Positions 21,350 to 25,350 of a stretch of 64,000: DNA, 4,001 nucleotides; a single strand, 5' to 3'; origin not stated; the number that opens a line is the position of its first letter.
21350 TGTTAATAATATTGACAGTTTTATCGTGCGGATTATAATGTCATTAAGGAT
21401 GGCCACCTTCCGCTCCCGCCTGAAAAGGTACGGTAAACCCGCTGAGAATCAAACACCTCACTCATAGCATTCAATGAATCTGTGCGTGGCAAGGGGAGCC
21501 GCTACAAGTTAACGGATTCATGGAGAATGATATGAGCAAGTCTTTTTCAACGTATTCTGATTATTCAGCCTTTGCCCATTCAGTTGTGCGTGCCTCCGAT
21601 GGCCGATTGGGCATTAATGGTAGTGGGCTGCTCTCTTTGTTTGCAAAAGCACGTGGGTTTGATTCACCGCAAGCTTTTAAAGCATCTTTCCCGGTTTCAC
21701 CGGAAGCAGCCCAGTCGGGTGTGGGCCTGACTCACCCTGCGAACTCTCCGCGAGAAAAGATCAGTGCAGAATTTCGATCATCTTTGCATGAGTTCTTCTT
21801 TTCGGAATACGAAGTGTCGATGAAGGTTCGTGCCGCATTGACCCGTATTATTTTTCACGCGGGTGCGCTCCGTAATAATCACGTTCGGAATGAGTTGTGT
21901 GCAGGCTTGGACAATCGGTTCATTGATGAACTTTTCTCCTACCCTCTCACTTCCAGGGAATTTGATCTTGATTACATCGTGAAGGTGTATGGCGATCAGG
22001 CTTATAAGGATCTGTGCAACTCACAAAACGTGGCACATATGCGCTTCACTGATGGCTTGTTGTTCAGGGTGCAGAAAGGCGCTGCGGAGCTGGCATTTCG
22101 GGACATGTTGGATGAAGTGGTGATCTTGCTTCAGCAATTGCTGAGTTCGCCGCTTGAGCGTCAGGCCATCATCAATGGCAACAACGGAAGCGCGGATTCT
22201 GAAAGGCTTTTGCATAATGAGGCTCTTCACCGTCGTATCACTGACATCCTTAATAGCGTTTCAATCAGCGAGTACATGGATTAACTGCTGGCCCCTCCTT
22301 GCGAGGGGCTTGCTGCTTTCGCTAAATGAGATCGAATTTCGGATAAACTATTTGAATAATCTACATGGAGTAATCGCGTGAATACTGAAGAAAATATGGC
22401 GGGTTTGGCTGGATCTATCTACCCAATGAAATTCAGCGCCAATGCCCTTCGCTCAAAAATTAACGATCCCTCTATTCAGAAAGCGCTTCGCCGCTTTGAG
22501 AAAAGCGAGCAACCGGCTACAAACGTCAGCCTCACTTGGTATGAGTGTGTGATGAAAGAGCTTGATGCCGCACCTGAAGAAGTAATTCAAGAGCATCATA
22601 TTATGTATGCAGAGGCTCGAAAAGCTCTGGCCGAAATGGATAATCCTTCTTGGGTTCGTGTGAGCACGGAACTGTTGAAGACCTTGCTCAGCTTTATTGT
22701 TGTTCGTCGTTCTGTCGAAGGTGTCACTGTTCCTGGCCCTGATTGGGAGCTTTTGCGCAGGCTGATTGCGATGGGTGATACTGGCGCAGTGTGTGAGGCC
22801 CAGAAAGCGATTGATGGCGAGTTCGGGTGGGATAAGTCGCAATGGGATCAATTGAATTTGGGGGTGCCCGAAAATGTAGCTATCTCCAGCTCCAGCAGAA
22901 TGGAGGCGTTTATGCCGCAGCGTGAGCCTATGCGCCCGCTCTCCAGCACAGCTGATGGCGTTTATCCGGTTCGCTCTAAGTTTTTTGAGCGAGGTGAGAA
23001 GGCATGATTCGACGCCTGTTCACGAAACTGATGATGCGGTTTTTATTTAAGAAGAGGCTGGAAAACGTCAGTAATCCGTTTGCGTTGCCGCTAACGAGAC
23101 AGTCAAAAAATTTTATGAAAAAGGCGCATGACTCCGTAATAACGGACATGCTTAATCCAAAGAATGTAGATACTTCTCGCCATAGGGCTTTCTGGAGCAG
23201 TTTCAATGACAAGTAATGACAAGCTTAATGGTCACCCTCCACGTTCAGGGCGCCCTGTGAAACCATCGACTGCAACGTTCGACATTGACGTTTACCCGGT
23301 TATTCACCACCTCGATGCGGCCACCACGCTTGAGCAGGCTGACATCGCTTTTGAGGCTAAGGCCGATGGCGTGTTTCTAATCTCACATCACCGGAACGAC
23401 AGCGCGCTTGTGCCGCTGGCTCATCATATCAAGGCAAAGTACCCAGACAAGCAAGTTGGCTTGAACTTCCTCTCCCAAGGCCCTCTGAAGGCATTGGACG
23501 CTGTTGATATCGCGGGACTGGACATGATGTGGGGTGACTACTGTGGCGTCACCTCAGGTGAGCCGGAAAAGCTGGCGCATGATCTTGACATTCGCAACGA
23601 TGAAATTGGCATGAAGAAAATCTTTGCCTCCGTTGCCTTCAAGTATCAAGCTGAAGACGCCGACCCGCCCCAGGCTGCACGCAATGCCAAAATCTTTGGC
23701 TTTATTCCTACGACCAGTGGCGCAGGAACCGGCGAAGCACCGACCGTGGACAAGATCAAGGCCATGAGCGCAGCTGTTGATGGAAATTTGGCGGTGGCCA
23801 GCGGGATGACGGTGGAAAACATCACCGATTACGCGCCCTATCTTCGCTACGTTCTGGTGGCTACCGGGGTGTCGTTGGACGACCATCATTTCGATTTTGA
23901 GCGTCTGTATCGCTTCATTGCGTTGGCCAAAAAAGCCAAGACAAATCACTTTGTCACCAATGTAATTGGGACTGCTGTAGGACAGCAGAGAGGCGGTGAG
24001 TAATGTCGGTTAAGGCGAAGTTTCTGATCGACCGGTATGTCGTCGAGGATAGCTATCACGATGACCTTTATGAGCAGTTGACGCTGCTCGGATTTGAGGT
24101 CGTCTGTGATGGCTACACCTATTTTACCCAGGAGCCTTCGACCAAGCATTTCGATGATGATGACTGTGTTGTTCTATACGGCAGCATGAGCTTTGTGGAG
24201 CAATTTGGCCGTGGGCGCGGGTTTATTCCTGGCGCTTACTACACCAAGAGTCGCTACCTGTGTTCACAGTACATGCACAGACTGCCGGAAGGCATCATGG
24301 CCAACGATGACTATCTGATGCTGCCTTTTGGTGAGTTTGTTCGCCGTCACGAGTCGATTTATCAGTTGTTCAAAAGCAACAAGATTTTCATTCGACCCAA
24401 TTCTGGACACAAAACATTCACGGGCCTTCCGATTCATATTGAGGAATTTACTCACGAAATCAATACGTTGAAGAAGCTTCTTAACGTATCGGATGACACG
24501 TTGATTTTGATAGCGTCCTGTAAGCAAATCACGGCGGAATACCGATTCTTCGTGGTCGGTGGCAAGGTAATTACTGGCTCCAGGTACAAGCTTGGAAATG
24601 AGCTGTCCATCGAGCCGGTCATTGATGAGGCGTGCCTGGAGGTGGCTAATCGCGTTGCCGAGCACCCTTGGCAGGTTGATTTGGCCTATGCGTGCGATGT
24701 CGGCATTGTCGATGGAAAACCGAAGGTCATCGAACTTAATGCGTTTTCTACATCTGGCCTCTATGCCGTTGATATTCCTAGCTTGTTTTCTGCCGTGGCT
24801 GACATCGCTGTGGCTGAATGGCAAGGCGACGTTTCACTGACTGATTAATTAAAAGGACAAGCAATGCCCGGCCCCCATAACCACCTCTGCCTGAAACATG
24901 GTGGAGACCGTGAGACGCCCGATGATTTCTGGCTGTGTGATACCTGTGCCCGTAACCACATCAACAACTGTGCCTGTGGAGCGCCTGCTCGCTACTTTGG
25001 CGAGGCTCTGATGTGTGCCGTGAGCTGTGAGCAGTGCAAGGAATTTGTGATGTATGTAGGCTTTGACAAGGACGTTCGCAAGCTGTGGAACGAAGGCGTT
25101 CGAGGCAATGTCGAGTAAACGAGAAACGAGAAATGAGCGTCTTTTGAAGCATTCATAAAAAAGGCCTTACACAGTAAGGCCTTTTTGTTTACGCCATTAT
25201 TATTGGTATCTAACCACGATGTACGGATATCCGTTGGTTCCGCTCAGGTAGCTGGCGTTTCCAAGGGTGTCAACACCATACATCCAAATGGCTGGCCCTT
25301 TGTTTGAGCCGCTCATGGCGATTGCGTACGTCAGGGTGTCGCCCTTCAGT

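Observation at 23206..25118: BtpA-like TIM barrel, ATP-grasp ligase and Cys-rich 84-aa protein as a coupled trio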

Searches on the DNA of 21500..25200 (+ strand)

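Call 6: search_dna_similar(query=window:21500-25200:+, collection=phages, mode=near)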
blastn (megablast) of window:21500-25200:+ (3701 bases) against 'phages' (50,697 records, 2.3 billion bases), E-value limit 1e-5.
No match.

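Call 7: search_dna_similar(query=window:21500-25200:+, collection=plasmids, mode=near)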
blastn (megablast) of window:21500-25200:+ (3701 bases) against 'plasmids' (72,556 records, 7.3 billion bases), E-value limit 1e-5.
No match.

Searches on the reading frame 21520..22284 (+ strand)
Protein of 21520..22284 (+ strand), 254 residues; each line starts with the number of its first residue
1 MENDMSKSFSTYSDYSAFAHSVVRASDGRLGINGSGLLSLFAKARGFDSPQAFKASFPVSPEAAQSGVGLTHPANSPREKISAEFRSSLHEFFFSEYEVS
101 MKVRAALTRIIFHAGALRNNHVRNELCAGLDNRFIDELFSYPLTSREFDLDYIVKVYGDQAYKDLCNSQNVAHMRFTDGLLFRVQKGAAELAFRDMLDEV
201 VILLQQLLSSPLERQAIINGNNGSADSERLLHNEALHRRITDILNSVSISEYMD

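Call 3: search_protein_families(library=pfam, proteins=[window:21520-22284:+], max_evalue=1)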
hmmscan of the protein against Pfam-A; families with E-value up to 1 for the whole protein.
window:21520-22284:+ (254 aa): 0 families

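Call 4: search_protein_families(library=ncbifam, proteins=[window:21520-22284:+], max_evalue=1)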
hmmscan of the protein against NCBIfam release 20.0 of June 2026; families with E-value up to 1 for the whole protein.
window:21520-22284:+ (254 aa): 0 families

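Call 62: search_protein_families(library=padloc, proteins=[window:21520-22284:+], max_evalue=0.01)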
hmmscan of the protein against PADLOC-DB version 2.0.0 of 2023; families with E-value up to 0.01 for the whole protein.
window:21520-22284:+ (254 aa): 0 families

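Call 63: search_protein_families(library=phrogs, proteins=[window:21520-22284:+], max_evalue=0.01)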
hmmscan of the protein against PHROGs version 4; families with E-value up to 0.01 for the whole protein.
window:21520-22284:+ (254 aa): 0 families

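Call 89: search_solved_structures(query=window:21520-22281:+, max_evalue=1)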
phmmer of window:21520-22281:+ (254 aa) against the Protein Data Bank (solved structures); distinct sequences matched with E-value up to 1: 0.

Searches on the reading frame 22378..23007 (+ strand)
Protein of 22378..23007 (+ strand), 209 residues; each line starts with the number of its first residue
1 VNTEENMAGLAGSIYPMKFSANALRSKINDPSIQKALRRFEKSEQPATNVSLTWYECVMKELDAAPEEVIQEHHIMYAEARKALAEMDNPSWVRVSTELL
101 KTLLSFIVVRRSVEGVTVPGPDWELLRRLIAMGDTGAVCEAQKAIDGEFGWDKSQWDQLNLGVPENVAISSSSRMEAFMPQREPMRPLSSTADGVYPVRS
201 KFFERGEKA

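Call 3: search_protein_families(library=pfam, proteins=[window:22378-23007:+], max_evalue=1)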
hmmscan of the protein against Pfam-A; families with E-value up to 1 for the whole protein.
window:22378-23007:+ (209 aa): 0 families

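Call 4: search_protein_families(library=ncbifam, proteins=[window:22378-23007:+], max_evalue=1)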
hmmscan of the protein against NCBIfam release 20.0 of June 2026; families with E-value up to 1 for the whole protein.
window:22378-23007:+ (209 aa): 2 families
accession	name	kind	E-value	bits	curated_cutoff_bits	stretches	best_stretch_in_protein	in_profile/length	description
NF005897.1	PRK07867.1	exception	0.04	12.6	850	1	64-125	432-495/496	long-chain-fatty-acid--CoA ligase FadD17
NF008166.0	PRK10917.1-4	equivalog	0.055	11.5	864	1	7-107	141-240/705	ATP-dependent DNA helicase RecG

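Call 62: search_protein_families(library=padloc, proteins=[window:22378-23007:+], max_evalue=0.01)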
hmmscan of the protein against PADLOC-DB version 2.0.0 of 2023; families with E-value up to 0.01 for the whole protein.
window:22378-23007:+ (209 aa): 0 families

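Call 63: search_protein_families(library=phrogs, proteins=[window:22378-23007:+], max_evalue=0.01)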
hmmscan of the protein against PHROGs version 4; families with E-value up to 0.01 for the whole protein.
window:22378-23007:+ (209 aa): 0 families

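Call 90: search_solved_structures(query=window:22378-23004:+, max_evalue=1)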
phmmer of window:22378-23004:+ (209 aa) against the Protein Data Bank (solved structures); distinct sequences matched with E-value up to 1: 1.
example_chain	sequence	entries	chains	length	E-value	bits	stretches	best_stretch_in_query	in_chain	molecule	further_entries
8xyv_A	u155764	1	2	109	0.13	15.1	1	68-126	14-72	De novo designed protein 0705-5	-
